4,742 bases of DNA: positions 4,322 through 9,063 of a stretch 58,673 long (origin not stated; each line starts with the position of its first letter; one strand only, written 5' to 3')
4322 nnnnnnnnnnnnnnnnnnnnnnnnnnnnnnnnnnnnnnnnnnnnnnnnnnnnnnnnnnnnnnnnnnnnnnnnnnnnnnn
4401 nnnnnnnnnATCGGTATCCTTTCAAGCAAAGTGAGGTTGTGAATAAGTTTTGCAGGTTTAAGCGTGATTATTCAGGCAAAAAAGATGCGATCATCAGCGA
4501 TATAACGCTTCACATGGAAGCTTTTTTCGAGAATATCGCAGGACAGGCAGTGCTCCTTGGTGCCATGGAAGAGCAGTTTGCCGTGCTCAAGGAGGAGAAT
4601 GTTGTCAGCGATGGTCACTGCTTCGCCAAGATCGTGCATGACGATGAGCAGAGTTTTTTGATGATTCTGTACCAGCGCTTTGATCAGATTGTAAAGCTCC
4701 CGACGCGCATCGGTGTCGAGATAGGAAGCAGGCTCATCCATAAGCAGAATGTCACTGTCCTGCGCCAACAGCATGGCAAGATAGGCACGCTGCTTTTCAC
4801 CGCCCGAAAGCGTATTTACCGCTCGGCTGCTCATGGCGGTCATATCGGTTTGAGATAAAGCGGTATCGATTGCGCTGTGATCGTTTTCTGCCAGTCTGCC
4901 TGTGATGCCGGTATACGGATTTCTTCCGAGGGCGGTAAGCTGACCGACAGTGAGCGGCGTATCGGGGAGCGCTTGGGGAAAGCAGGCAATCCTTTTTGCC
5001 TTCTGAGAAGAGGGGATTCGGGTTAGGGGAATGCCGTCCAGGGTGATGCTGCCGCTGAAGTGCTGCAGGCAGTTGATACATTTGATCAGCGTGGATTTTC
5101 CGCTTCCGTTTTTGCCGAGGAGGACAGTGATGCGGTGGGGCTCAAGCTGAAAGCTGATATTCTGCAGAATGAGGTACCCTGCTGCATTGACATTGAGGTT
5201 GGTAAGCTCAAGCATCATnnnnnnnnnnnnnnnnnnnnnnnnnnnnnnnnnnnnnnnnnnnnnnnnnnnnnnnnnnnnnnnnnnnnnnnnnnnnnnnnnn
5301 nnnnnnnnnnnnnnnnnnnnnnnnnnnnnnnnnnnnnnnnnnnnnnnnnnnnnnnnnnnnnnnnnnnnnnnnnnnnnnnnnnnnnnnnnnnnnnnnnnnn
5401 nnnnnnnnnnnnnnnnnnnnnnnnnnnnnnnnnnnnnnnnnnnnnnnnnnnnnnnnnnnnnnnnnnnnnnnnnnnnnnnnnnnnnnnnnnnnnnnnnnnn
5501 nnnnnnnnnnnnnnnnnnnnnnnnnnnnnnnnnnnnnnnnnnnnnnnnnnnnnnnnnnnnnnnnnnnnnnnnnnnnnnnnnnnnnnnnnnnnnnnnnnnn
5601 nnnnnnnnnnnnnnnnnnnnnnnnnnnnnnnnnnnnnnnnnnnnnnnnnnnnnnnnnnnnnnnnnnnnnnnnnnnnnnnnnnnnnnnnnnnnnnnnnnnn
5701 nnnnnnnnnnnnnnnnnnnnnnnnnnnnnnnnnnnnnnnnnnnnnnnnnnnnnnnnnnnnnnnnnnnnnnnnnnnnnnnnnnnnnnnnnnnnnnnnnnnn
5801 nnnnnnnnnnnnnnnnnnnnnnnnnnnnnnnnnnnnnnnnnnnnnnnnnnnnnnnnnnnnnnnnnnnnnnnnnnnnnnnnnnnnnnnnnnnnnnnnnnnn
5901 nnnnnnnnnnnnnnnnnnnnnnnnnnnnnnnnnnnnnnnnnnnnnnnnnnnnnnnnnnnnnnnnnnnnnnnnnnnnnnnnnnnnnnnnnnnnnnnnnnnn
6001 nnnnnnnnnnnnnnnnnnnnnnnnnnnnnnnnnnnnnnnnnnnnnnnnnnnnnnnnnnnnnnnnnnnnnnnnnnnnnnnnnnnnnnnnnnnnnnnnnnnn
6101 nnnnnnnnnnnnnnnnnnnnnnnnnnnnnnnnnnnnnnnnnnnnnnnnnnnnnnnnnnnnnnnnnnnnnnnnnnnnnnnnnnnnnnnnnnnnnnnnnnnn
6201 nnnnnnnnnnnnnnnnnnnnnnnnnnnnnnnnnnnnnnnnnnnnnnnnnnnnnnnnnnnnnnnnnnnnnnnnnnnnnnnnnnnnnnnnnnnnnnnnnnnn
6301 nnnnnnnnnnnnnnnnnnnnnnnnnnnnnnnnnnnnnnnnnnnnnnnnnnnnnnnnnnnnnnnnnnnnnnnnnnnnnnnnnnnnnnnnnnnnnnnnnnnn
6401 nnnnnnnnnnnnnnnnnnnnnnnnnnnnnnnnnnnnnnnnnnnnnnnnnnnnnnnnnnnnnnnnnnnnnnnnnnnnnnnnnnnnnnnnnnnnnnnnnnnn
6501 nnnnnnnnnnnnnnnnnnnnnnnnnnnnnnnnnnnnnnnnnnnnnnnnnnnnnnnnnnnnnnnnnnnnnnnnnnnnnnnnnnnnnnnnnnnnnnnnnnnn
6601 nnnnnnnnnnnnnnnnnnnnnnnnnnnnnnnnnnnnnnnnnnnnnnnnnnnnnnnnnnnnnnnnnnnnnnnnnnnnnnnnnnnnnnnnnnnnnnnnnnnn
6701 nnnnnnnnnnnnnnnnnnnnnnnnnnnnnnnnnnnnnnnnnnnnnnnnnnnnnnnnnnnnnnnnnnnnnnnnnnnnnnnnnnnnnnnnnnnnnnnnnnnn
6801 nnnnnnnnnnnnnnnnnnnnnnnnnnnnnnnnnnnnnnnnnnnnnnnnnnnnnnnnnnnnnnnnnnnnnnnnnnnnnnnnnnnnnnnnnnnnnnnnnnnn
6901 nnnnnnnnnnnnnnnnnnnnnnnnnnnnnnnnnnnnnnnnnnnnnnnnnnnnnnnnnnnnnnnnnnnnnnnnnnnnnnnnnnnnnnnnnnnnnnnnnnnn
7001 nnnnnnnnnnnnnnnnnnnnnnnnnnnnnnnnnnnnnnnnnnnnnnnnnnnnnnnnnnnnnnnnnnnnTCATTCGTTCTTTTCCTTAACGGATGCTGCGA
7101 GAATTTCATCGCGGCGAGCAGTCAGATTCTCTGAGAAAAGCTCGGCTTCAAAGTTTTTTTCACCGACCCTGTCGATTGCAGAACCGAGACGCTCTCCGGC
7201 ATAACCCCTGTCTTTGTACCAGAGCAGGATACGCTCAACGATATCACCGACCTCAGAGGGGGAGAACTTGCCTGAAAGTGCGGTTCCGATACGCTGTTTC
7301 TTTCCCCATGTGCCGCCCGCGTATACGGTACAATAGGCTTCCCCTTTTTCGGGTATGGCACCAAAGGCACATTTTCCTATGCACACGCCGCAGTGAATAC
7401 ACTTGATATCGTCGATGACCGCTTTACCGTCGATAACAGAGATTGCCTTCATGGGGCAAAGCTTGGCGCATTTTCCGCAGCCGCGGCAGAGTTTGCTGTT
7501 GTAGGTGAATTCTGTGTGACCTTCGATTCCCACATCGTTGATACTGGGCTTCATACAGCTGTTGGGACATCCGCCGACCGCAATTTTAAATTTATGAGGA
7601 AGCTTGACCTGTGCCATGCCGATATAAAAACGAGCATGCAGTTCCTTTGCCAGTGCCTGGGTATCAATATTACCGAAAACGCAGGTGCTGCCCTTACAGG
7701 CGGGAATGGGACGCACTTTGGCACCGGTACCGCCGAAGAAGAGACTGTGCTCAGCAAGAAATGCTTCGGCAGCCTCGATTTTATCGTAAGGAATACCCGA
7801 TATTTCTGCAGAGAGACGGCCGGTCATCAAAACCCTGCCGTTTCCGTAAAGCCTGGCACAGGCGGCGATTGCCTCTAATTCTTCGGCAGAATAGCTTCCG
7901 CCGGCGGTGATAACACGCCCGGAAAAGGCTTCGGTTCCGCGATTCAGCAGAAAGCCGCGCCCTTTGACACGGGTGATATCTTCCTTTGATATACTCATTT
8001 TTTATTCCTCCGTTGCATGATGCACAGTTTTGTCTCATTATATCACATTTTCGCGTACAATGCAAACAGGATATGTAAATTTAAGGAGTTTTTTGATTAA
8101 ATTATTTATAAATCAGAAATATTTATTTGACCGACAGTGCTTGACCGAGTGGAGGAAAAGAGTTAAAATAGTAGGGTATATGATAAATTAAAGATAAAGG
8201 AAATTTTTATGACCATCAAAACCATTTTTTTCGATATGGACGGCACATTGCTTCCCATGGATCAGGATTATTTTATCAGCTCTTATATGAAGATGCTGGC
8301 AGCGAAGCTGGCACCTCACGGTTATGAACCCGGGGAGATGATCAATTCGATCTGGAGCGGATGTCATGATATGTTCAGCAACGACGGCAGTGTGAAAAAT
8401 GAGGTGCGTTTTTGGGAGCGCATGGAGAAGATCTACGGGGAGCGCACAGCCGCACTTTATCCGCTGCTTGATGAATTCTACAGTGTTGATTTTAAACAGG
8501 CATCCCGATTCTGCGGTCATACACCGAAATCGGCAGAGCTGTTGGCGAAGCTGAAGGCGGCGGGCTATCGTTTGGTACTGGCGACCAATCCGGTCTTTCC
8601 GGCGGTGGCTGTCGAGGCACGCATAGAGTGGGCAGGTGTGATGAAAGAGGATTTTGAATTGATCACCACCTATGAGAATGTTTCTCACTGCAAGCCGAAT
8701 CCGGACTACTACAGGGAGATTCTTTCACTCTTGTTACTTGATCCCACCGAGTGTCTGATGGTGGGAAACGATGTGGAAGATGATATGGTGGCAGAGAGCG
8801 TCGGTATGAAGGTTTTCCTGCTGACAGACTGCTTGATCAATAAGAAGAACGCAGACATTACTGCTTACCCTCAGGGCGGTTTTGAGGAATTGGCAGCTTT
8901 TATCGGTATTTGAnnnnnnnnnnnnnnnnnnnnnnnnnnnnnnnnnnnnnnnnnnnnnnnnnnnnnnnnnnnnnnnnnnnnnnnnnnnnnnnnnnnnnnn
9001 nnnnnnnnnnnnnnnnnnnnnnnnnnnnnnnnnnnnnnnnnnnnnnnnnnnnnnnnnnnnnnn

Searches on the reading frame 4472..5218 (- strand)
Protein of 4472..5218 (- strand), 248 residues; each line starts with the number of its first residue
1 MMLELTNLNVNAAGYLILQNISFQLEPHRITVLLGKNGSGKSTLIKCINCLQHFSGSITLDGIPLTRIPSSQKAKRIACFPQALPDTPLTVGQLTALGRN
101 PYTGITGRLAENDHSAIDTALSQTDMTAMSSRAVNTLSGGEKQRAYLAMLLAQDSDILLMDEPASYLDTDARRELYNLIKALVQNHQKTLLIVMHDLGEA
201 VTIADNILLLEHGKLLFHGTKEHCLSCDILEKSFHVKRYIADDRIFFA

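Call 9: search_protein_families(library=pfam, proteins=[window:4472-5218:-], max_evalue=0.001)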
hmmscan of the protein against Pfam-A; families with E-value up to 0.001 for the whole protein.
window:4472-5218:- (248 aa): 8 families
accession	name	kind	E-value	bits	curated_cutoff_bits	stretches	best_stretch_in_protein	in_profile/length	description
PF00005.33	ABC_tran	-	1.7e-28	100.4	25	1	18-164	1-136/137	ABC transporter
PF13304.12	AAA_21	-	6.1e-13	49.9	27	2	30-68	1-45/304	AAA domain, putative AbiEii toxin, Type IV TA system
PF02463.25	SMC_N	-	1.8e-10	41.1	40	1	134-188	134-192/220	RecF/RecN/SMC N terminal domain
PF13175.12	AAA_15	-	1.6e-07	31.8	32.1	1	18-51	14-46/374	AAA ATPase domain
PF13476.12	AAA_23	-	6.6e-06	27.3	27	1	19-49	11-40/201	AAA domain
PF13555.12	AAA_29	-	7.2e-05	22.9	27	1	22-48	16-42/61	P-loop containing region of AAA domain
PF13166.12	AAA_13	-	0.00037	19.7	36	0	26-53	14-41/713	AAA domain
PF09818.15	ABC_ATPase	-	0.00055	19.5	23.2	0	173-212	209-248/283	P-loop domain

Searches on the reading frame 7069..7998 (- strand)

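Call 9: search_protein_families(library=pfam, proteins=[window:7069-7998:-], max_evalue=0.001)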
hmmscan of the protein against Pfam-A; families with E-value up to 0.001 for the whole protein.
window:7069-7998:- (309 aa): 11 families
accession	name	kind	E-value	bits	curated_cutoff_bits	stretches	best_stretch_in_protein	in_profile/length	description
PF01077.27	NIR_SIR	-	5.7e-27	94.5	27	1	92-291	2-153/158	Nitrite and sulphite reductase 4Fe-4S domain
PF03460.22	NIR_SIR_ferr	-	1.3e-09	38.1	24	1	25-83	9-68/69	Nitrite/Sulfite reductase ferredoxin-like half domain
PF14697.11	Fer4_21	-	4.9e-09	36.6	35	1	140-187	10-58/59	4Fe-4S dicluster domain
PF12838.12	Fer4_7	-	6.3e-09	36.6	27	1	171-214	2-52/52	4Fe-4S dicluster domain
PF00037.32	Fer4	-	8.1e-09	35.4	21.1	1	166-187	3-24/24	4Fe-4S binding domain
PF12837.12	Fer4_6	-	1.7e-08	34.4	25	1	165-186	3-24/24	4Fe-4S binding domain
PF13237.11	Fer4_10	-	9.3e-08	32.3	25.5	1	166-210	4-52/53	4Fe-4S dicluster domain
PF13187.11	Fer4_9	-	2e-06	28.2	27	1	171-214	2-51/52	4Fe-4S dicluster domain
PF25160.1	LdpA_Fe-S-bd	-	3.5e-06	27.1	27.6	1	144-188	1-45/49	LdpA Fe-S cluster-binding domain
PF12797.12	Fer4_2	-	2.3e-05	24.5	24.5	0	166-182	5-21/22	4Fe-4S binding domain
PF13484.11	Fer4_16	-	0.00065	20.9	30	0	171-187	2-18/66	4Fe-4S double cluster binding domain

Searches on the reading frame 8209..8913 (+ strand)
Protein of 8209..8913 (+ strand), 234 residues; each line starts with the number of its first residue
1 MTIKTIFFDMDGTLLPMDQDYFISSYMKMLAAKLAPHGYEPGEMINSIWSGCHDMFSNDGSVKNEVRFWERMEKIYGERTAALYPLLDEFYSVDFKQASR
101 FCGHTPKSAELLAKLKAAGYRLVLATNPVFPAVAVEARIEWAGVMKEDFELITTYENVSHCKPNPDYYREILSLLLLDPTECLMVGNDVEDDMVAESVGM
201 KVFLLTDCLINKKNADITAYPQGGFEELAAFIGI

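Call 9: search_protein_families(library=pfam, proteins=[window:8209-8913:+], max_evalue=0.001)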
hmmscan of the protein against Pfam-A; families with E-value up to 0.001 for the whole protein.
window:8209-8913:+ (234 aa): 4 families
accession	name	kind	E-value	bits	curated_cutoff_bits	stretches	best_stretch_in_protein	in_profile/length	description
PF00702.32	Hydrolase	-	3e-19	70.6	26.4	1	3-198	1-190/191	haloacid dehalogenase-like hydrolase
PF13419.12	HAD_2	-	7.9e-15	55.9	23.8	1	6-203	1-176/178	Haloacid dehalogenase-like hydrolase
PF12710.13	HAD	-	7.9e-07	30.1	27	1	6-128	1-110/189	haloacid dehalogenase-like hydrolase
PF13242.12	Hydrolase_like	-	6.3e-05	23.3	22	1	162-205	4-48/75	HAD-hyrolase-like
